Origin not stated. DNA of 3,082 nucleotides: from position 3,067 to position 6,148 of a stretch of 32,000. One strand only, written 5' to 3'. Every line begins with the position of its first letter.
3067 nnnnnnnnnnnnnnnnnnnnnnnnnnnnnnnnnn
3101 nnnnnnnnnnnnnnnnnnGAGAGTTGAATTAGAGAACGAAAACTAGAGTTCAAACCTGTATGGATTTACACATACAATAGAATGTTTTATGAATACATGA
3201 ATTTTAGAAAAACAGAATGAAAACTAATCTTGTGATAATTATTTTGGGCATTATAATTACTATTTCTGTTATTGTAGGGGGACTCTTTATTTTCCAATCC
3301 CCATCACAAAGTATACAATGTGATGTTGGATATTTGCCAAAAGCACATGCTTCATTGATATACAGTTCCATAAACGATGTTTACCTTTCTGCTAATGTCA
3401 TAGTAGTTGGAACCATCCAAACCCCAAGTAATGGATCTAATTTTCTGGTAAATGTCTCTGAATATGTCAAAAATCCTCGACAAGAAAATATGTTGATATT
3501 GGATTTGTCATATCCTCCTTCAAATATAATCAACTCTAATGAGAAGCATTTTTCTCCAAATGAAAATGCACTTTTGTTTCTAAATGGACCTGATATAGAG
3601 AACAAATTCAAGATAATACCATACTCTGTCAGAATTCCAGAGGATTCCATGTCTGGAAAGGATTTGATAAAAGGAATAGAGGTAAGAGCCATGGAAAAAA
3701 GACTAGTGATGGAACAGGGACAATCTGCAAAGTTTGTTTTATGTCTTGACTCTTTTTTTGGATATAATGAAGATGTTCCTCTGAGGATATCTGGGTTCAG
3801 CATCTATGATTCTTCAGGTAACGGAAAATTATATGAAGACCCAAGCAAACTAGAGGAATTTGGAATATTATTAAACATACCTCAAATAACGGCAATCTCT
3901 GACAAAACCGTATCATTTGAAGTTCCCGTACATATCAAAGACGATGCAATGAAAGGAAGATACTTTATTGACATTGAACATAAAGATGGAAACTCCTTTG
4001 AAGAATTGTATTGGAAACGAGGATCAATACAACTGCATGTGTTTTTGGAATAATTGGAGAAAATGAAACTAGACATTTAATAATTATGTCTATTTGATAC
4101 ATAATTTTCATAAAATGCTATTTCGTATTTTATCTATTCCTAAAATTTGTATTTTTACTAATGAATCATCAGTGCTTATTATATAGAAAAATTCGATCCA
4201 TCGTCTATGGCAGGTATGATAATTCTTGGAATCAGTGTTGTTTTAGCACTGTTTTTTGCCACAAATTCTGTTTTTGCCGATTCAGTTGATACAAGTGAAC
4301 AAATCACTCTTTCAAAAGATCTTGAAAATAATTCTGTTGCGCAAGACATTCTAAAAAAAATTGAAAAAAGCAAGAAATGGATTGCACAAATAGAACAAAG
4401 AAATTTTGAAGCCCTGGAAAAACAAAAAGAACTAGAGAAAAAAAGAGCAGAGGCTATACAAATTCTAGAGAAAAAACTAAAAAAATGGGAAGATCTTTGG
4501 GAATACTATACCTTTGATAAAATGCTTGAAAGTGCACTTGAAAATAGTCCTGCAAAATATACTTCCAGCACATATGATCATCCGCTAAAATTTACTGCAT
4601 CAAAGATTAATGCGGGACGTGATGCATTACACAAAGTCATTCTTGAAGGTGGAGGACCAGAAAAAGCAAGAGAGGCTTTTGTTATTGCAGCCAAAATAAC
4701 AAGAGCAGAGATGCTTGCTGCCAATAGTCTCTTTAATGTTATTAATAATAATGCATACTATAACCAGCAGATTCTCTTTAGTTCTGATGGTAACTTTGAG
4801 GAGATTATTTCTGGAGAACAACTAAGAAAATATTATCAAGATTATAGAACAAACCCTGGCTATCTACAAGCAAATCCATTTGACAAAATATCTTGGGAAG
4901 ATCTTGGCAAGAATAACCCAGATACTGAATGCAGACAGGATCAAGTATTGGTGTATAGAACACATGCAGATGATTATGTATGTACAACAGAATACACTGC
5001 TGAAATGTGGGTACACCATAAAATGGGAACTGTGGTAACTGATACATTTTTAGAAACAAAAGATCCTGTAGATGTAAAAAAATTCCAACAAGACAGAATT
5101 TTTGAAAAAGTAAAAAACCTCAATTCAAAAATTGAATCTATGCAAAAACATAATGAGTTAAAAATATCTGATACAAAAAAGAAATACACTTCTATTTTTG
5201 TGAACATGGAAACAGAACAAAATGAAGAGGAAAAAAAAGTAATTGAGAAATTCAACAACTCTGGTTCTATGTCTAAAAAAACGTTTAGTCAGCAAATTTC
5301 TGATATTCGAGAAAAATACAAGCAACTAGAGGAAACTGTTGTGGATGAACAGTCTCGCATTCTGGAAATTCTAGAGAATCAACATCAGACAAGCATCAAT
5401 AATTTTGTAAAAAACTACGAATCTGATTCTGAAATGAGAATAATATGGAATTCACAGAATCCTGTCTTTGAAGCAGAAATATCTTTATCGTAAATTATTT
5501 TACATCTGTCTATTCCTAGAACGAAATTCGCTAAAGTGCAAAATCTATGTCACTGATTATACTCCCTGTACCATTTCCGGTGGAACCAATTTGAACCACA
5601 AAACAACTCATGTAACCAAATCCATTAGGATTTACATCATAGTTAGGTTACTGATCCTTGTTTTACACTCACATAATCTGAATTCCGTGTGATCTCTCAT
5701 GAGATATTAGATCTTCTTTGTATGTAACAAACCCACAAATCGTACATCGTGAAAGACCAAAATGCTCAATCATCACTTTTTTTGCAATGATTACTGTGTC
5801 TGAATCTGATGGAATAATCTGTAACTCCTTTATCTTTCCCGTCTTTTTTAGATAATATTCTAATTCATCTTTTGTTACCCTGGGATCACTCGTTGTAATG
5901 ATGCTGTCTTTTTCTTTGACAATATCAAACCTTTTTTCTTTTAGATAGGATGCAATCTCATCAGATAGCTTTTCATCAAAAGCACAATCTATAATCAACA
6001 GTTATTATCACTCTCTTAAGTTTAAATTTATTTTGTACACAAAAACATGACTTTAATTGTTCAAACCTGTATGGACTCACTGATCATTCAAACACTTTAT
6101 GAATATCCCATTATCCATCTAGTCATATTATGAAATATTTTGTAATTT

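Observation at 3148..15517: Recurrent upstream box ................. at fixed distance from TATA boxes of secreted-protein genes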

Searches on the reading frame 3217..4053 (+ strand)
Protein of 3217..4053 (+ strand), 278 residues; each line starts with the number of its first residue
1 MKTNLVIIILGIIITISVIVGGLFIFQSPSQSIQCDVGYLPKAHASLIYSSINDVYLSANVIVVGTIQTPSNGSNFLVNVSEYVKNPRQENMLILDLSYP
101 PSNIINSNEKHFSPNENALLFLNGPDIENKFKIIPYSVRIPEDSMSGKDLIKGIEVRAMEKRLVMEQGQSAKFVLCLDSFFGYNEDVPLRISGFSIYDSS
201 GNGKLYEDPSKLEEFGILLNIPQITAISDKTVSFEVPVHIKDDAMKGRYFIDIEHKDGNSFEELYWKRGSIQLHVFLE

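Call 22: search_protein_families(library=pfam, proteins=[window:3217-4053:+], max_evalue=0.01)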
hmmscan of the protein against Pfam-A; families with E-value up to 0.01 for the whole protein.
window:3217-4053:+ (278 aa): 0 families

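Call 38: find_homologous_proteins(query=window:3217-4053:+, max_evalue=0.001)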
Query window:3217-4053:+ (278 aa): 13 proteins with E <= 0.001 among 430 candidates.
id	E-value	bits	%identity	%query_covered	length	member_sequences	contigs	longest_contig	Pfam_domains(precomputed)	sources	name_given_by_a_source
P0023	1.1e-178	610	100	100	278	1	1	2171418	-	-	-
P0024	3.4e-156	536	88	100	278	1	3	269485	-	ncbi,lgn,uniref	ncbi:hypothetical protein [Nitrosopumilus sp.]|uniref:hypothetical protein n=1 Tax=Nitrosopumilus sp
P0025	8.9e-146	502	83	100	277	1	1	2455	-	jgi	-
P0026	8.9e-135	466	74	100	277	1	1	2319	-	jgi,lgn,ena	-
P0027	5.6e-129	447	73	100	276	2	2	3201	-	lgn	-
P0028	1.0e-127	443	72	92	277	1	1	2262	-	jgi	-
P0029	1.1e-126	440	68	100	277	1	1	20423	-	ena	-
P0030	3.2e-126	438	70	100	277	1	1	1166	-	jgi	-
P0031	8.7e-126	437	70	98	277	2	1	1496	-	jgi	-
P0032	4.0e-125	435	71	100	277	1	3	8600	-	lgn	-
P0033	4.6e-112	392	70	88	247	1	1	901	-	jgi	-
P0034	3.2e-76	274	69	65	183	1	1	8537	-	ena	-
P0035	2.7e-70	255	71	57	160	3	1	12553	-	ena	-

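Call 39: find_encoding_contigs(protein=P0029, flank=10000, max_places=1)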
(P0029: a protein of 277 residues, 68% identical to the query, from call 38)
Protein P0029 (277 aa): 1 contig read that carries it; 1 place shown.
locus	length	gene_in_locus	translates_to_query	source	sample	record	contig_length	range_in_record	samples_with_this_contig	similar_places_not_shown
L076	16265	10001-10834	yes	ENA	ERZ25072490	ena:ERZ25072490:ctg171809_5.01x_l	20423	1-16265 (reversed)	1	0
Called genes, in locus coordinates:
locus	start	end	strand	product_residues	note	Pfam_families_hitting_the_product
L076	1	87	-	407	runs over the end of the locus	PF01867:Cas_Cas1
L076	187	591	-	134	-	-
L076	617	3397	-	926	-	-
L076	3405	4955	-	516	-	-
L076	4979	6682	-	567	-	PF00079:Serpin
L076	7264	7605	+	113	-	-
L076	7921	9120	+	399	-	-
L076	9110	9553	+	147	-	-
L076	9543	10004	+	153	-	-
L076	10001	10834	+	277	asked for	-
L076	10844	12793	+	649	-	-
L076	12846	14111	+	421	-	-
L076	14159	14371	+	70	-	-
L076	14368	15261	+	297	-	-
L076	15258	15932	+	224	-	PF04893:Yip1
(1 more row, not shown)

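Call 40: find_encoding_contigs(protein=P0032, flank=10000, max_places=2)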
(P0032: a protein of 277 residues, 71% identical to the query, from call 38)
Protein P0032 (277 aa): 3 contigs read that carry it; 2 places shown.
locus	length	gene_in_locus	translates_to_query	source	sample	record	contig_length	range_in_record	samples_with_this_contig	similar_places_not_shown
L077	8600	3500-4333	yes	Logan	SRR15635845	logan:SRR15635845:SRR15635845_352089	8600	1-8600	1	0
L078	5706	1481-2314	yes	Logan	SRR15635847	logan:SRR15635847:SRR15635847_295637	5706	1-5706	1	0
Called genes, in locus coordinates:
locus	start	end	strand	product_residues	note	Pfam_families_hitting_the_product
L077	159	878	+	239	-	-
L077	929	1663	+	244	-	PF13462:Thioredoxin_4, PF01323:DSBA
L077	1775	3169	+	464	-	PF01154:HMG_CoA_synt_N, PF08540:HMG_CoA_synt_C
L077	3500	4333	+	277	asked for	-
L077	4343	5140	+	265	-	-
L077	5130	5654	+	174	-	-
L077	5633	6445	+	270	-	-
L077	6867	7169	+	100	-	-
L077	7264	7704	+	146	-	-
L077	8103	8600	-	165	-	?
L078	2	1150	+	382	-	?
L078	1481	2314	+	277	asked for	-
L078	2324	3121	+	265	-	-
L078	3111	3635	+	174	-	-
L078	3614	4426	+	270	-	-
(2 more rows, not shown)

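Call 41: find_encoding_contigs(protein=P0025, flank=5000, max_places=1)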
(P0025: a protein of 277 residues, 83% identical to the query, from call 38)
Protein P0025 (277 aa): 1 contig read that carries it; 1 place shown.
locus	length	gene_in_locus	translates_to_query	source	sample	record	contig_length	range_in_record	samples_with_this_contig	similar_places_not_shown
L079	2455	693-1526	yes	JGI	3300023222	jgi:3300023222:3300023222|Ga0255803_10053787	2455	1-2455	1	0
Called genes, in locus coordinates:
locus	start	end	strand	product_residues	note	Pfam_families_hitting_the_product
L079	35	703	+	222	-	-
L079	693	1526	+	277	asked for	-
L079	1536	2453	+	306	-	?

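Call 42: find_encoding_contigs(protein=P0027, flank=5000, max_places=2)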
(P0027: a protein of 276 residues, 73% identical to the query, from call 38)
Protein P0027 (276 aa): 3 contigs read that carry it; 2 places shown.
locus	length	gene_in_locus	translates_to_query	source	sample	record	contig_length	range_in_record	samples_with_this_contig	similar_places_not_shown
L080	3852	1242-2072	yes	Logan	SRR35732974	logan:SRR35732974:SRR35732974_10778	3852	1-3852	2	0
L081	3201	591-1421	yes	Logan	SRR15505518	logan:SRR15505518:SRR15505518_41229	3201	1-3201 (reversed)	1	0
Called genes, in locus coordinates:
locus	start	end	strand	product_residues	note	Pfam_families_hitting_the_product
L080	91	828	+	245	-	-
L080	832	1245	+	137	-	-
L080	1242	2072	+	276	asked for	-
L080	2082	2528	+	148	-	-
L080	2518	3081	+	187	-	PF00188:CAP (weak)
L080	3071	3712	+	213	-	-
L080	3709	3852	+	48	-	?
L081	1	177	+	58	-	?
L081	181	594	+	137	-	-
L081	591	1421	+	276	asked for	-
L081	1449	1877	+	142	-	-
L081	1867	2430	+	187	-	PF00188:CAP (weak)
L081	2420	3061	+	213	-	-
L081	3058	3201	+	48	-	?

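Call 68: find_encoding_contigs(protein=P0024, flank=10000, max_places=3)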
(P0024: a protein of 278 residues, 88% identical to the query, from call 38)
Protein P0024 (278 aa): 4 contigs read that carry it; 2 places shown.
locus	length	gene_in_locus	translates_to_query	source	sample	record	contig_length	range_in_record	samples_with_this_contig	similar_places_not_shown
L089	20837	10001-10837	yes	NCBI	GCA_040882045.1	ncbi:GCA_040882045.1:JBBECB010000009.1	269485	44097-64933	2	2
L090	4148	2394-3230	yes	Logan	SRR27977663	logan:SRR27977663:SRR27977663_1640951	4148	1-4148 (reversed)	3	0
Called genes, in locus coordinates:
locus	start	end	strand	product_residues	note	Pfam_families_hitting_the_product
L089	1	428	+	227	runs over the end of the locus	PF00117:GATase, PF07722:Peptidase_C26 (faint)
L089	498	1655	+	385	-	PF00589:Phage_integrase (weak)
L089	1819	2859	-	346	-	-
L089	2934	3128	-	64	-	-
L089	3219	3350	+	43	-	-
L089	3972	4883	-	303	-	-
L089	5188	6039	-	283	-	-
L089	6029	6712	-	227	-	-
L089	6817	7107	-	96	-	PF14947:HTH_45 (weak)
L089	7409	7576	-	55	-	-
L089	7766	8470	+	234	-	-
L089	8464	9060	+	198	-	-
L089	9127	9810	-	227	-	PF12840:HTH_20 (weak)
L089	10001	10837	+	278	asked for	-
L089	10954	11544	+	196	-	-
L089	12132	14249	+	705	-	PF08442:ATP-grasp_2 (weak), PF13549:ATP-grasp_5, PF02629:CoA_binding, PF13380:CoA_binding_2, PF13607:Succ_CoA_lig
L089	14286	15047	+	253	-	PF00378:ECH_1, PF16113:ECH_2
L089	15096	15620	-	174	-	PF00127:Copper-bind (weak)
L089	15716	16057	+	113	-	-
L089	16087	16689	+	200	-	-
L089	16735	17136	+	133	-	PF00571:CBS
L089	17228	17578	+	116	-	PF01521:Fe-S_biosyn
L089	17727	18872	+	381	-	PF01751:Toprim (weak), PF13155:Toprim_2 (weak), PF13662:Toprim_4 (weak)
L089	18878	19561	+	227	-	PF01982:CTP-dep_RFKase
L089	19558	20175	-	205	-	PF01467:CTP_transf_like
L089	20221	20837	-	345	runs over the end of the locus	PF00590:TP_methylase, PF04010:DUF357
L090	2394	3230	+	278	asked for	-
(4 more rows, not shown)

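Call 70: search_protein_families(library=pfam, proteins=[L089:9127-9810:-, L089:498-1655:+], max_evalue=5)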
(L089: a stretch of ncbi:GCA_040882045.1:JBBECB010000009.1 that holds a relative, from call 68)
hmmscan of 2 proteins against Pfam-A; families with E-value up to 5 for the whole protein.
L089:9127-9810:- (227 aa): 7 families
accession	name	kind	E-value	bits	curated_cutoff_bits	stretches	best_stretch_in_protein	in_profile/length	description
PF12840.13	HTH_20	-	1.2e-06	28.9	27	1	38-81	4-48/51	Helix-turn-helix domain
PF13412.12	HTH_24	-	0.00013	21.9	21.9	1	38-81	3-47/48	Winged helix-turn-helix DNA-binding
PF01022.26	HTH_5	-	0.00022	21.5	22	1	41-81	5-45/47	Bacterial regulatory protein, arsR family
PF21476.4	PF0610-like_N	-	0.016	15.9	33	1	42-72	5-35/50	PF0610-like, N-terminal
PF14745.11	WASH-4_N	-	0.017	14.1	25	1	13-143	197-326/572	WASH complex subunit 4, N-terminal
PF04157.22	EAP30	-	0.027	14.6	26.8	1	16-83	154-217/219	EAP30/Vps36 family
PF06588.17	Muskelin_N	-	0.058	13.8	27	1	16-68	74-127/197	Muskelin N-terminus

L089:498-1655:+ (385 aa): 3 families
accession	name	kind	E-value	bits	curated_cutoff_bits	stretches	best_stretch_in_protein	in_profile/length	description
PF00589.27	Phage_integrase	-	7.5e-07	29.5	27.1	1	155-309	18-159/172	Phage integrase family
PF06295.17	ZapG-like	-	0.017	15.6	33.5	1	343-385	31-73/123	Z-ring associated protein G-like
PF14757.11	NSP2-B_epitope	-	0.29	11.2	25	1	228-263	113-148/272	Immunogenic region of nsp2 protein of arterivirus polyprotein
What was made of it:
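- Neighbouring regulator: a divergent HTH_20 regulator gene faces the box in the closest relative (calls 68, 70).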

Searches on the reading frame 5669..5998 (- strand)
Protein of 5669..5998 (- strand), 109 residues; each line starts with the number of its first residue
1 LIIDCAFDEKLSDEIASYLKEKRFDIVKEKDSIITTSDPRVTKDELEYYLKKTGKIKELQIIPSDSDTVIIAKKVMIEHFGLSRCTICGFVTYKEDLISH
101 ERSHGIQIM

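Call 22: search_protein_families(library=pfam, proteins=[window:5669-5998:-], max_evalue=0.01)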
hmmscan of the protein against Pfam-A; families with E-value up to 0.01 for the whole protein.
window:5669-5998:- (109 aa): 0 families

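Call 70: search_protein_families(library=pfam, proteins=[window:5669-5998:-], max_evalue=5)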
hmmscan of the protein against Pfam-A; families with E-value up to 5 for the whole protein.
window:5669-5998:- (109 aa): 4 families
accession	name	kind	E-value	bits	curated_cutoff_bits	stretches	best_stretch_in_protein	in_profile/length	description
PF13894.12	zf-C2H2_4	-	0.021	15.9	27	1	84-104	2-23/24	C2H2-type zinc finger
PF00096.32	zf-C2H2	-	0.058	14.3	25.2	1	84-104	2-23/23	Zinc finger, C2H2 type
PF00076.28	RRM_1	-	0.059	13.7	20.7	1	39-63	8-32/70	RNA recognition motif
PF04041.19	Glyco_hydro_130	-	0.11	11.9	26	1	10-59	73-122/320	beta-1,4-mannooligosaccharide phosphorylase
